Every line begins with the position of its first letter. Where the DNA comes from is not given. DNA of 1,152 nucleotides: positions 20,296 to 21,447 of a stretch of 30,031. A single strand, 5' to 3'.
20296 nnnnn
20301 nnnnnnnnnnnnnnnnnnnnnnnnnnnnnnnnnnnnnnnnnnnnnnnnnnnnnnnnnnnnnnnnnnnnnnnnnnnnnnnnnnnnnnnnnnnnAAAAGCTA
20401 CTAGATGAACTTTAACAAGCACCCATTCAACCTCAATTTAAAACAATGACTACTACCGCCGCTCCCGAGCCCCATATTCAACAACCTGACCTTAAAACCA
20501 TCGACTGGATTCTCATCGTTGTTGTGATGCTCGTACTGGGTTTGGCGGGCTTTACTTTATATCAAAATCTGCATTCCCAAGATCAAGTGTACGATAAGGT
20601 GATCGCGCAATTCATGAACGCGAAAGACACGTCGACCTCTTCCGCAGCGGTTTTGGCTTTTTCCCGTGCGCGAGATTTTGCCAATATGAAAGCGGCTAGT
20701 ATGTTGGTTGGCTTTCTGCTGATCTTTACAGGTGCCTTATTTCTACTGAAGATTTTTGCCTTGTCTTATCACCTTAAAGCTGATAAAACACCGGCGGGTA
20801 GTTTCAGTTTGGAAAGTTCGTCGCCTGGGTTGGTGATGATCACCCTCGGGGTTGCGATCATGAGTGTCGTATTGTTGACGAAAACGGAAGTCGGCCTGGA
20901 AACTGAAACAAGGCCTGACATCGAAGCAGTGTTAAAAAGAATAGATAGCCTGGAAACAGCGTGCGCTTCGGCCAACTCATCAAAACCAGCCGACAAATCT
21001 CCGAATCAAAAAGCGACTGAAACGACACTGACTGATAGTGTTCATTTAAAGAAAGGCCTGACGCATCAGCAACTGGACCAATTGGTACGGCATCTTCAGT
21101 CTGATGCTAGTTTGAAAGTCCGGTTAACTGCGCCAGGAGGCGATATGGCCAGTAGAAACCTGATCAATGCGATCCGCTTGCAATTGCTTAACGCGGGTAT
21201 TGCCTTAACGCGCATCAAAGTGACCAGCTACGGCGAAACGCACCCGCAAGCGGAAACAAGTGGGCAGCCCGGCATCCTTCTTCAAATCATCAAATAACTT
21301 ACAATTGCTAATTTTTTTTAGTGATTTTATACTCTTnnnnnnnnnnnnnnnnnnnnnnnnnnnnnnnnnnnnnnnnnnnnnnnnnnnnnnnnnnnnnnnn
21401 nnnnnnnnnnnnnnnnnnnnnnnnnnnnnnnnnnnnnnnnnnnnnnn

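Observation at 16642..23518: Ten-gene, tightly coupled, compositionally distinct operon: envelope proteins, a His-Me nuclease and an NdpA-like DNA binder (candidate undescribed defence or conflict system)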

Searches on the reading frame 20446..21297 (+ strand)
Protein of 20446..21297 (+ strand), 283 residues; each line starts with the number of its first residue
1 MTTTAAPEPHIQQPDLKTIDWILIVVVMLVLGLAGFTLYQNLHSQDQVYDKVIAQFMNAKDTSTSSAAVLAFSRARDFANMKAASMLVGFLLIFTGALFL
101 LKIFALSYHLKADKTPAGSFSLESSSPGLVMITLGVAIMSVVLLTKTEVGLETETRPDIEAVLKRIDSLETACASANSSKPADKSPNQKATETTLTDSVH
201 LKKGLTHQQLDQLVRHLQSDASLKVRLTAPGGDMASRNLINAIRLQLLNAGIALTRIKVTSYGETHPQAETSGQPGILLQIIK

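Call 3: search_protein_families(library=pfam, proteins=[window:20446-21297:+], max_evalue=1)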
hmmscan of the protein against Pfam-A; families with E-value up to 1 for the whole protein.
window:20446-21297:+ (283 aa): 5 families
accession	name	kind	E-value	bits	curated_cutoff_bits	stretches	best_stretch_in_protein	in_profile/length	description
PF09476.15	Pilus_CpaD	-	0.0081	16.4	31.1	1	202-268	49-121/200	Pilus biogenesis CpaD protein (pilus_cpaD)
PF14940.11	TMEM219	-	0.075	13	27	1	130-201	17-90/240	Transmembrane 219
PF13767.11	DUF4168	-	0.15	13.6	25.8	1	171-226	38-94/95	Domain of unknown function (DUF4168)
PF23954.1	DUF7283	-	0.16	12.4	27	1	133-183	10-59/142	Family of unknown function (DUF7283)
PF09930.14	DUF2162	-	0.92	9.3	34.4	1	67-141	144-217/223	Predicted transporter (DUF2162)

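Call 4: search_protein_families(library=padloc, proteins=[window:20446-21297:+], max_evalue=1)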
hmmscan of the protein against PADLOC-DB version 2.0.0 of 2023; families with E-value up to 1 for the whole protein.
window:20446-21297:+ (283 aa): 0 families

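Call 5: search_protein_families(library=ncbifam, proteins=[window:20446-21297:+], max_evalue=1)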
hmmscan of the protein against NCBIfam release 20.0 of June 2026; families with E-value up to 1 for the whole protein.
window:20446-21297:+ (283 aa): 4 families
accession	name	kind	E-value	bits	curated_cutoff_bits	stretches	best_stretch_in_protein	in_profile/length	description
TIGR04296.1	PEFG-CTERM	domain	0.0069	16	25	1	128-147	7-26/30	PEFG-CTERM sorting domain-containing protein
TIGR02802.1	Pal_lipo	equivalog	0.023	14.8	125.35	1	241-272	58-89/104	peptidoglycan-associated lipoprotein Pal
NF005411.0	PRK06975.1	equivalog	0.026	12.9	414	1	8-70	317-375/660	fused uroporphyrinogen-III synthase HemD/membrane protein HemX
TIGR03789.1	pdsO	hypoth_equivalog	0.036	13.7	152.2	1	193-271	135-227/243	sortase-associated OmpA-like protein PdsO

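Call 7: search_protein_families(library=phrogs, proteins=[window:20446-21297:+], max_evalue=0.1)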
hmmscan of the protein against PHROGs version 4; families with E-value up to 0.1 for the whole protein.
window:20446-21297:+ (283 aa): 1 family
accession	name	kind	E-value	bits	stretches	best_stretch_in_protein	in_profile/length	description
phrog_8256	-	unknown function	0.021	16.3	1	21-63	9-50/121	-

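Call 59: find_homologous_proteins(query=window:20446-21297:+, max_evalue=0.001)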
Query window:20446-21297:+ (283 aa): 14 proteins with E <= 0.001 among 3062 candidates.
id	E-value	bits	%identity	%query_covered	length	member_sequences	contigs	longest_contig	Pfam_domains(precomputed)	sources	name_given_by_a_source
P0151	5.0e-175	598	100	100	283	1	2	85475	-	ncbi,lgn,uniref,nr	ncbi:OmpA family protein [Mucilaginibacter polytrichastri]|uniref:Uncharacterized protein n=1 Tax=Mu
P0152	2.1e-48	183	42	96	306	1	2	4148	-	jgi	-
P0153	2.1e-45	173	40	94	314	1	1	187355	-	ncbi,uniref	ncbi:hypothetical protein ACFFGT_04165 [Mucilaginibacter angelicae]|uniref:OmpA-like domain-containi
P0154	8.3e-45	172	39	96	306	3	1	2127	-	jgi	-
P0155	8.2e-40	155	33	90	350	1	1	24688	PF00691.26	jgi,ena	-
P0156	1.7e-37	148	33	85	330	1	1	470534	-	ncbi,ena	-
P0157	3.3e-37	147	34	89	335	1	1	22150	PF00691.26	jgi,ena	-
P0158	2.2e-36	144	33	90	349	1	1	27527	PF00691.26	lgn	-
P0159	7.2e-33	132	48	54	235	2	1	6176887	-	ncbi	ncbi:hypothetical protein [Pedobacter panaciterrae]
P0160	1.0e-23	103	42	48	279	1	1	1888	-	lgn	-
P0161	1.7e-15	76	44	40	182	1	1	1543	-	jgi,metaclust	metaclust:\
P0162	9.5e-11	60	31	53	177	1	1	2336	-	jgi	jgi:hypothetical protein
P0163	1.9e-10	59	34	39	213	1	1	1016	-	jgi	jgi:hypothetical protein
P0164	4.4e-8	51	33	46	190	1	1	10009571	-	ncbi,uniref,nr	ncbi:hypothetical protein POL68_15170 [Stigmatella sp. ncwal1]|uniref:Uncharacterized protein n=1 Ta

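Call 60: find_encoding_contigs(protein=P0155, flank=6000, max_places=2)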
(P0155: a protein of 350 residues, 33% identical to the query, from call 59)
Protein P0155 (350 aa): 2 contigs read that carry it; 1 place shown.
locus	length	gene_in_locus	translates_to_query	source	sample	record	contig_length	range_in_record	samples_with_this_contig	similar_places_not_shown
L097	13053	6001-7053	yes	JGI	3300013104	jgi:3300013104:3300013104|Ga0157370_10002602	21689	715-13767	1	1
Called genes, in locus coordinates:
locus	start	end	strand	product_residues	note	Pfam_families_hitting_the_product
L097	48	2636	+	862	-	-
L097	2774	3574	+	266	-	PF08867:FRG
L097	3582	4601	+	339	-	-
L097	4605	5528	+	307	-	-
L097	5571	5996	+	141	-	-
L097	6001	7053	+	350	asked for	PF00691:OmpA (faint)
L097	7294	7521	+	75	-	-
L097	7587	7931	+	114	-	-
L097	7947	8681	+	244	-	-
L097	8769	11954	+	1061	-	PF20473:MmeI_Mtase (weak), PF02384:N6_Mtase (weak), PF07669:Eco57I (weak), PF18135:Type_ISP_C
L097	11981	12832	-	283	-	PF18928:DUF5677 (weak)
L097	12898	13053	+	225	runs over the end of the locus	PF00730:HhH-GPD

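Call 61: find_encoding_contigs(protein=P0156, flank=6000, max_places=2)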
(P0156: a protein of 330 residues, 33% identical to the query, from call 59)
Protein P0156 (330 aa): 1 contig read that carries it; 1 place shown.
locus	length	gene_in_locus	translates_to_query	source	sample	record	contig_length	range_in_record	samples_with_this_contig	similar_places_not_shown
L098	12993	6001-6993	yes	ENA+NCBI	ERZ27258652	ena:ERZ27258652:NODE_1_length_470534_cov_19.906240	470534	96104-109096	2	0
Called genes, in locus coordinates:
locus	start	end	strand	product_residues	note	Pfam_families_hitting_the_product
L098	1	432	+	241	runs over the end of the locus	PF00196:GerE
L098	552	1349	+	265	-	PF18183:SLATT_2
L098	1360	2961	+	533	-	PF00149:Metallophos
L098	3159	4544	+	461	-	-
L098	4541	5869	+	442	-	-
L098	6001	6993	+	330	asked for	-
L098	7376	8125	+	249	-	PF10899:AbiGi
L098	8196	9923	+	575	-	PF00145:DNA_methylase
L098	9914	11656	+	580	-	PF08378:NERD, PF13245:AAA_19 (weak), PF13401:AAA_22 (faint)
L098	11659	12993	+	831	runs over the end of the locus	-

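Call 62: find_encoding_contigs(protein=P0159, flank=6000, max_places=2)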
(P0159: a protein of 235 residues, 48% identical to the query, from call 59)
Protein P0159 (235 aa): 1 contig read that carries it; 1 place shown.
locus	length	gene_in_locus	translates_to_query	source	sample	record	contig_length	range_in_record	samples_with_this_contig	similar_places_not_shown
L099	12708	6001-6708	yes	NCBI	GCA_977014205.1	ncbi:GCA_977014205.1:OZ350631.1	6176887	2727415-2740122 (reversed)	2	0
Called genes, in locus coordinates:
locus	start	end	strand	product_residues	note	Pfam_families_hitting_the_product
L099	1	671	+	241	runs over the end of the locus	PF00196:GerE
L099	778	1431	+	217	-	PF01476:LysM, PF05257:CHAP (weak)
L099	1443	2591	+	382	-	-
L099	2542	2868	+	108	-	-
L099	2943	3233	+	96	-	-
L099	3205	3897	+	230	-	-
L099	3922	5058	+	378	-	-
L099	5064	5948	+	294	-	-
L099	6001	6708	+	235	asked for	-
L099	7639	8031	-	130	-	PF08867:FRG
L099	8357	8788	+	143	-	PF01894:YjbQ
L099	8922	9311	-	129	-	-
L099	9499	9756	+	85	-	PF15566:Imm32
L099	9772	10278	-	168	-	-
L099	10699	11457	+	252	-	-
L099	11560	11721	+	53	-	-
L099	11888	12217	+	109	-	PF21983:NikA-like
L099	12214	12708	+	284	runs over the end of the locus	PF03432:Relaxase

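Call 80: predict_structure(alignment_id=A3)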
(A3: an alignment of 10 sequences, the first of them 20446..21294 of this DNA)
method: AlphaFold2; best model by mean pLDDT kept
length: 283 residues; sequences in the alignment: 10
mean_pLDDT: 50.0   pTM: 0.25
mean pLDDT of the five models: 50.0, 49.9, 47.2, 46.5, 45.8
residues with pLDDT >= 90: 0; 70-90: 10; 50-70: 149; < 50: 124
segments of 3 or more residues with pLDDT < 50: 1-15, 60-64, 108-129, 142-205, 264-273
pLDDT, mean of each block of 10 residues (from residue 1): 36 49 69 70 62 58 53 62 67 67 55 39 41 53 41 32 37 33 27 29 45 56 52 55 60 54 44 53 50
secondary structure, 60 per line:
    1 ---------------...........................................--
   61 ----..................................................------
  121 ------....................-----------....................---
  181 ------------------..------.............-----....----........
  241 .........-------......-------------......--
elements in order: H16-58 H65-114 H127-146 H158-177 H207-219 E225-228 H233-249 E257-262 E276-281

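Call 81: search_protein_families(library=pfam, alignment_id=A3, max_evalue=0.01)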
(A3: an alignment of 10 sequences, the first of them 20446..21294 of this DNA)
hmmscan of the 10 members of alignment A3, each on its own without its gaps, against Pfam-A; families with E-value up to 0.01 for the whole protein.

A. member 1, window:20446-21294:+ (283 aa): 1 family
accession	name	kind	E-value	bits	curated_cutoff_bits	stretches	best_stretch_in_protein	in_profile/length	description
PF09476.15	Pilus_CpaD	-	0.0081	16.4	31.1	0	202-268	49-121/200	Pilus biogenesis CpaD protein (pilus_cpaD)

B. families by the number of members that match (of 10 scanned): 4 families
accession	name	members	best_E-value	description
PF00691.25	OmpA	7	8.8e-08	OmpA family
PF18303.6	Saf_2TM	2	8.8e-06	SAVED-fused 2TM effector domain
PF06295.17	ZapG-like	2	0.0016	Z-ring associated protein G-like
PF09476.15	Pilus_CpaD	1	0.0081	Pilus biogenesis CpaD protein (pilus_cpaD)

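Call 83: search_protein_families(library=pfam, proteins=[P0152, P0153, P0154, P0155, P0156, P0157, P0158, P0159, P0160], max_evalue=0.05)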
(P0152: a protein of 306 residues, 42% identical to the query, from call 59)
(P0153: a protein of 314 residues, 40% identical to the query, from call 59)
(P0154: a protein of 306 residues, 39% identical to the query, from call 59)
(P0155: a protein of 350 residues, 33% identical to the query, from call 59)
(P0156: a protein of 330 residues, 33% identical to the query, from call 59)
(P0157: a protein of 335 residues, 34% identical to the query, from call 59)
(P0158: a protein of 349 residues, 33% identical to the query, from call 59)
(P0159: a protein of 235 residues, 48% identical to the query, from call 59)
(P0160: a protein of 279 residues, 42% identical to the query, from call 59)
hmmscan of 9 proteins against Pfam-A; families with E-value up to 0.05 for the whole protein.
P0152 (306 aa): 5 families
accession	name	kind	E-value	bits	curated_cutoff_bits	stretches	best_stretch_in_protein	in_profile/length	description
PF18303.6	Saf_2TM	-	2.7e-05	24.5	29.5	1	70-110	58-98/152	SAVED-fused 2TM effector domain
PF00691.25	OmpA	-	3.6e-05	24.5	27.2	1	220-292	10-85/98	OmpA family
PF06295.17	ZapG-like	-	0.0016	18.9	33.5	1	128-175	1-48/123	Z-ring associated protein G-like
PF06305.16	LapA_dom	-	0.021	15.1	28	0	129-167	24-63/64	Lipopolysaccharide assembly protein A domain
PF09476.15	Pilus_CpaD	-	0.027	14.7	31.1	1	197-288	28-117/200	Pilus biogenesis CpaD protein (pilus_cpaD)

P0153 (314 aa): 3 families
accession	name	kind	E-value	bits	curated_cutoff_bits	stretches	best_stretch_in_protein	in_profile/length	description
PF00691.25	OmpA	-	0.0018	19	27.2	1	222-305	7-92/98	OmpA family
PF19762.4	DUF6249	-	0.027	14.9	33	0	116-144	51-77/104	Domain of unknown function (DUF6249)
PF00499.25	Oxidored_q3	-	0.048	13.8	33.2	0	87-167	38-99/146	NADH-ubiquinone/plastoquinone oxidoreductase chain 6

P0154 (306 aa): 5 families
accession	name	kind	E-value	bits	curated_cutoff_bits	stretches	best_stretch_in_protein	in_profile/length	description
PF18303.6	Saf_2TM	-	8.8e-06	26.1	29.5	0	70-110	58-98/152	SAVED-fused 2TM effector domain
PF06295.17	ZapG-like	-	0.0092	16.5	33.5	1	128-174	1-47/123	Z-ring associated protein G-like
PF00691.25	OmpA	-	0.0095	16.7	27.2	1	223-289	13-82/98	OmpA family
PF01156.24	IU_nuc_hydro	-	0.012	15.7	34.2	1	214-288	87-161/297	Inosine-uridine preferring nucleoside hydrolase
PF01764.32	Lipase_3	-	0.015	15.7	22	1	192-255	30-78/140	Lipase (class 3)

P0155 (350 aa): 3 families
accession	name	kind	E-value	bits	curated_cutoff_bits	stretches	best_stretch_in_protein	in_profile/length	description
PF00691.25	OmpA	-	1.3e-05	25.9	27.2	1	263-341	16-97/98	OmpA family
PF24838.2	8xMP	-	0.044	14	30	1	23-105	50-130/136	Octameric membrane protein family (8xMP)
PF14264.12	Glucos_trans_II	-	0.047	13.3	30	0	13-108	162-262/317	Glucosyl transferase GtrII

P0156 (330 aa): 2 families
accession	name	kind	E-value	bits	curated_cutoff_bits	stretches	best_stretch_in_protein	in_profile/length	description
PF00691.25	OmpA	-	3e-05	24.7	27.2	1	238-321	11-97/98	OmpA family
PF24675.1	NpmA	-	0.042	13.6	60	0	239-311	116-193/214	16S rRNA (adenine(1408)-N(1))-methyltransferase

P0157 (335 aa): 2 families
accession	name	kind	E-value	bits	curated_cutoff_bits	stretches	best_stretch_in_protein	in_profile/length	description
PF00691.25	OmpA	-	8.8e-08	32.8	27.2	1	243-326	11-97/98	OmpA family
PF24838.2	8xMP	-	0.048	13.9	30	0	9-89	53-129/136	Octameric membrane protein family (8xMP)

P0158 (349 aa): 2 families
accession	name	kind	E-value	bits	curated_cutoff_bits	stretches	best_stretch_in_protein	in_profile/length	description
PF00691.25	OmpA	-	6.2e-06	26.9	27.2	1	257-336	11-93/98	OmpA family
PF07862.16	Nif11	-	0.044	14.5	23.8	0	259-293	2-36/48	Nif11 domain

P0159 (235 aa): 1 family
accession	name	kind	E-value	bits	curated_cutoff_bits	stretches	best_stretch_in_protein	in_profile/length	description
PF12729.13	4HB_MCP_1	-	0.026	14.5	27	1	24-60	10-46/181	Four helix bundle sensory module for signal transduction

P0160 (279 aa): 1 family
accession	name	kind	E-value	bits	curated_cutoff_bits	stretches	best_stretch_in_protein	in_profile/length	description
PF13800.11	Sigma_reg_N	-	0.026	15.2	26.3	0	16-76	14-71/91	Sigma factor regulator N-terminal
